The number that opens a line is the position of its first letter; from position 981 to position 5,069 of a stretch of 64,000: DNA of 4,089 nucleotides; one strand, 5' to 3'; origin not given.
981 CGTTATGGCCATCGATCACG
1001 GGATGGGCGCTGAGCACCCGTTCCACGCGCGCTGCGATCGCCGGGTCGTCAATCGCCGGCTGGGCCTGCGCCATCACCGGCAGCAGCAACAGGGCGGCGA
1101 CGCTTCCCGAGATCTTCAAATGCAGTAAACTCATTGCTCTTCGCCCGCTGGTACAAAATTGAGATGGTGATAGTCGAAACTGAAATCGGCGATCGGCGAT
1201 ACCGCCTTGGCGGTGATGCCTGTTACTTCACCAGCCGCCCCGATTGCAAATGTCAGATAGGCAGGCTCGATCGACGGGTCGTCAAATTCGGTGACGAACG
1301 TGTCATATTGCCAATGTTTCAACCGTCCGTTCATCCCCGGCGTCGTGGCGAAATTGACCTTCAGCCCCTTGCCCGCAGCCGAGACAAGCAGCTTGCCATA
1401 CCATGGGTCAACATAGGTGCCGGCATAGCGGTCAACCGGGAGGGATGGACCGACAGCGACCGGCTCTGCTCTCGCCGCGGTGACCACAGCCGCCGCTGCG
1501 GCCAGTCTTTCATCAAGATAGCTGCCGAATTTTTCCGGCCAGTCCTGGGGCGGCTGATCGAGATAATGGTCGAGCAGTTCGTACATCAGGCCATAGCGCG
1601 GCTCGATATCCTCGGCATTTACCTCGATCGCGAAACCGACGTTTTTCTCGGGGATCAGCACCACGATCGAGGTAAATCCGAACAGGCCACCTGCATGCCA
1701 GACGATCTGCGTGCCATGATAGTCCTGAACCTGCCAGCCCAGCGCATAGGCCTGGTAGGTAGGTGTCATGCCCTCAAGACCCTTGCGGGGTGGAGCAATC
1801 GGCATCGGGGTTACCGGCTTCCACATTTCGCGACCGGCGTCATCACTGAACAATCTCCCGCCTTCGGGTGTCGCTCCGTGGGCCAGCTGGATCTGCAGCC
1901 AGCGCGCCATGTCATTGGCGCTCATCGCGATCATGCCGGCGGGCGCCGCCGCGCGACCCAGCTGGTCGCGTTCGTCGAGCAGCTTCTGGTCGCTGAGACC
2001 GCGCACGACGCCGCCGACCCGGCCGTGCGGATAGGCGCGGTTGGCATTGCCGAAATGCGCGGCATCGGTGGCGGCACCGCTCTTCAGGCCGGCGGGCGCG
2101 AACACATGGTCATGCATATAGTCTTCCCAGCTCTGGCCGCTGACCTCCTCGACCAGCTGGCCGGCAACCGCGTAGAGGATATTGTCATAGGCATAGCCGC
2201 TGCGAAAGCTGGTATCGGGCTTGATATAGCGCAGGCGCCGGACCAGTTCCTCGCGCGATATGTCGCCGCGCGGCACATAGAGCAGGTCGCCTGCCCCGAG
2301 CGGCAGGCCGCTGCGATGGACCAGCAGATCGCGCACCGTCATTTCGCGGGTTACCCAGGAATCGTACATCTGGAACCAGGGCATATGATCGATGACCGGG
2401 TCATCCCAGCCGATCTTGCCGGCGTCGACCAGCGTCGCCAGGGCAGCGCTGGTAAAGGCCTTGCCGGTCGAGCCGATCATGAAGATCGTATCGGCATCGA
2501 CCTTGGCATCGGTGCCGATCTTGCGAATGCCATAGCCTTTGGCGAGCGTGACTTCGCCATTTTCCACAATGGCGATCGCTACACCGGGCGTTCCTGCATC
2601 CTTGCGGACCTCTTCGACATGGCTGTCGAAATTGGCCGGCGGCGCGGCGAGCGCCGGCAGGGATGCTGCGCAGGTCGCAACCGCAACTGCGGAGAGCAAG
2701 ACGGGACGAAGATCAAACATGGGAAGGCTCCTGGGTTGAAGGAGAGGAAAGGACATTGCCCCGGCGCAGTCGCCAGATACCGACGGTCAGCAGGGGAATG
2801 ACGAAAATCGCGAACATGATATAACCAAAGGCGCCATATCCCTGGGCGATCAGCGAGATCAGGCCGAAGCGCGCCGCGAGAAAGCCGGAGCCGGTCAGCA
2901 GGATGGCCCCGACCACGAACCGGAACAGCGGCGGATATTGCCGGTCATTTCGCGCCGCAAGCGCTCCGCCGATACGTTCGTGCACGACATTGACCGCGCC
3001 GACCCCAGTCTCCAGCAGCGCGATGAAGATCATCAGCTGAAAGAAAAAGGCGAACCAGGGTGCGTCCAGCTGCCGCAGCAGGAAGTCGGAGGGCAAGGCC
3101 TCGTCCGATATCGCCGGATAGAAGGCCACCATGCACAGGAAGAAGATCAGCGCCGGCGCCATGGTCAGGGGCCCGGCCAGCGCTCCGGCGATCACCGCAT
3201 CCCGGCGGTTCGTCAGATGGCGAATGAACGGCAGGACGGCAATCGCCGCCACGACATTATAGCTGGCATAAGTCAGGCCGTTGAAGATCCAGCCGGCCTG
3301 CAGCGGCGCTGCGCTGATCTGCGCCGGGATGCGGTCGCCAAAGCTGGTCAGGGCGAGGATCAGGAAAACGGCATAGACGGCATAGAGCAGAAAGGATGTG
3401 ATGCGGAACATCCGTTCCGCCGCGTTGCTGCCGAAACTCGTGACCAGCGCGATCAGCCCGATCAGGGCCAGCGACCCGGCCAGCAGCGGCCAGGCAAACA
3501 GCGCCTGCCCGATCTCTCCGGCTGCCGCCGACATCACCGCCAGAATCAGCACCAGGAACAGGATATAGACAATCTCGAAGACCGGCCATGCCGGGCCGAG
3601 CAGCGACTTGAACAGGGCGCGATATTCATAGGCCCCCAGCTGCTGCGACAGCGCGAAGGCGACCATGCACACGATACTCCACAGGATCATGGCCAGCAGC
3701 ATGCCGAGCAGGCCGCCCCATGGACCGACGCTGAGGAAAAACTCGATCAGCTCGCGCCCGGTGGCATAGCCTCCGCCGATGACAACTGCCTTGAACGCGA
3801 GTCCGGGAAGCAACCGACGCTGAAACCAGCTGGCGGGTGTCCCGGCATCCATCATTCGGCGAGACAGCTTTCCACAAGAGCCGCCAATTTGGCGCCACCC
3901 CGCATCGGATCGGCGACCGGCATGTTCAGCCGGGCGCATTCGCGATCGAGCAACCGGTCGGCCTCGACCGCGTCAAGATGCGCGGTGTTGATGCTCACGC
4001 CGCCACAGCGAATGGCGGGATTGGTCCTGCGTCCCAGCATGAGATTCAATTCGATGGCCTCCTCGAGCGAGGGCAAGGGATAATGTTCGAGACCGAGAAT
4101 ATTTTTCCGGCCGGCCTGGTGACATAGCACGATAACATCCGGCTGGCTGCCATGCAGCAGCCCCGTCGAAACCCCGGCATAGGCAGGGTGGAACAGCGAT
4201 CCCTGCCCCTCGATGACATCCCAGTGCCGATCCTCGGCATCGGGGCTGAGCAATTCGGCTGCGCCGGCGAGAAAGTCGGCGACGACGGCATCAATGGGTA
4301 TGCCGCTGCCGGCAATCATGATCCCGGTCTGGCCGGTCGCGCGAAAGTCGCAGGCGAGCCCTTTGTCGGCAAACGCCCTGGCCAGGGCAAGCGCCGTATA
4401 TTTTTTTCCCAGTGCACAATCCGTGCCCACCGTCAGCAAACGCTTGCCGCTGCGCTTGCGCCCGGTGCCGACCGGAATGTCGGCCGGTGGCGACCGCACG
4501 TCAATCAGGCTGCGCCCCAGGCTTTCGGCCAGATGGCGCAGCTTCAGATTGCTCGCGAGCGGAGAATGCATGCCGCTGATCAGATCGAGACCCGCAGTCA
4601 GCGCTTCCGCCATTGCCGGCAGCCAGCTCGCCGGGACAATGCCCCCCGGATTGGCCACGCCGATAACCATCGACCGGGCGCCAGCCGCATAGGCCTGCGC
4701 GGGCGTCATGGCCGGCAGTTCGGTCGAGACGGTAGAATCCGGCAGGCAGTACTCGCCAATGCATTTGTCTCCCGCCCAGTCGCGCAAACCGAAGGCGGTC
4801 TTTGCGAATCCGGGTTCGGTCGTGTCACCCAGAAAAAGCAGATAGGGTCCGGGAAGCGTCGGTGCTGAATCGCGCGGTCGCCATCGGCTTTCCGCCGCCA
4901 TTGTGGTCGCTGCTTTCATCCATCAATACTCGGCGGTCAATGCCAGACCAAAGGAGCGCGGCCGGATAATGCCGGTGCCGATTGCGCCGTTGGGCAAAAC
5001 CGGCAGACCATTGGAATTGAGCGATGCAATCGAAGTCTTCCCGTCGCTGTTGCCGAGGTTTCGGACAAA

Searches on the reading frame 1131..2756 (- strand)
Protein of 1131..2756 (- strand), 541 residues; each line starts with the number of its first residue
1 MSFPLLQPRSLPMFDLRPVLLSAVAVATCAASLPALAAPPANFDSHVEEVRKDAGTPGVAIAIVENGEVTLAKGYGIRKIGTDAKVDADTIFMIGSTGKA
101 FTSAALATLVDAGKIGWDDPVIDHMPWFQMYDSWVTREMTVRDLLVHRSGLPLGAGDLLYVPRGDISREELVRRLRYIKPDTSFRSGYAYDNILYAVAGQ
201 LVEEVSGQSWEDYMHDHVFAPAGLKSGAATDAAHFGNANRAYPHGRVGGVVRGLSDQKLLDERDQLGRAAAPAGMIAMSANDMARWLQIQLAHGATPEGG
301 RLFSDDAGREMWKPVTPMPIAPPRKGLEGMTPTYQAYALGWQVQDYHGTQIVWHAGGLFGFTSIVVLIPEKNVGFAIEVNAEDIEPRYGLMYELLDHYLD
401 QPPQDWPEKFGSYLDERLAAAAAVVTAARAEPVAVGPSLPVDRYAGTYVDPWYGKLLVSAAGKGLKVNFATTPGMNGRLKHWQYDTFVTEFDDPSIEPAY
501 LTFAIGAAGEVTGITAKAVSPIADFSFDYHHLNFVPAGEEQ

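Call 26: search_protein_families(library=pfam, proteins=[window:1131-2756:-], max_evalue=0.00001)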
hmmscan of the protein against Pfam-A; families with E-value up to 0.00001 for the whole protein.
window:1131-2756:- (541 aa): 2 families
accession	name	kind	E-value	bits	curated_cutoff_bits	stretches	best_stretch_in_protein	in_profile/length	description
PF00144.29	Beta-lactamase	-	2.1e-63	215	27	1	43-384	1-313/329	Beta-lactamase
PF11954.13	DUF3471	-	6.2e-23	81.6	29.3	1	435-534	6-101/103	Domain of unknown function (DUF3471)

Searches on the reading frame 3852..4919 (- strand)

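Call 26: search_protein_families(library=pfam, proteins=[window:3852-4919:-], max_evalue=0.00001)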
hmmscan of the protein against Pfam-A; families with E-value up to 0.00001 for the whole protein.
window:3852-4919:- (355 aa): 2 families
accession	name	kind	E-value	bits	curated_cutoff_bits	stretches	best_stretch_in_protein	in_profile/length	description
PF07755.17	DUF1611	-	6.7e-72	241.6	25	1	150-344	2-198/201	Domain of unknown function (DUF1611_C) P-loop domain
PF17396.8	DUF1611_N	-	8.7e-19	68.1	22.6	1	66-144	16-95/95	Domain of unknown function (DUF1611_N) Rossmann-like domain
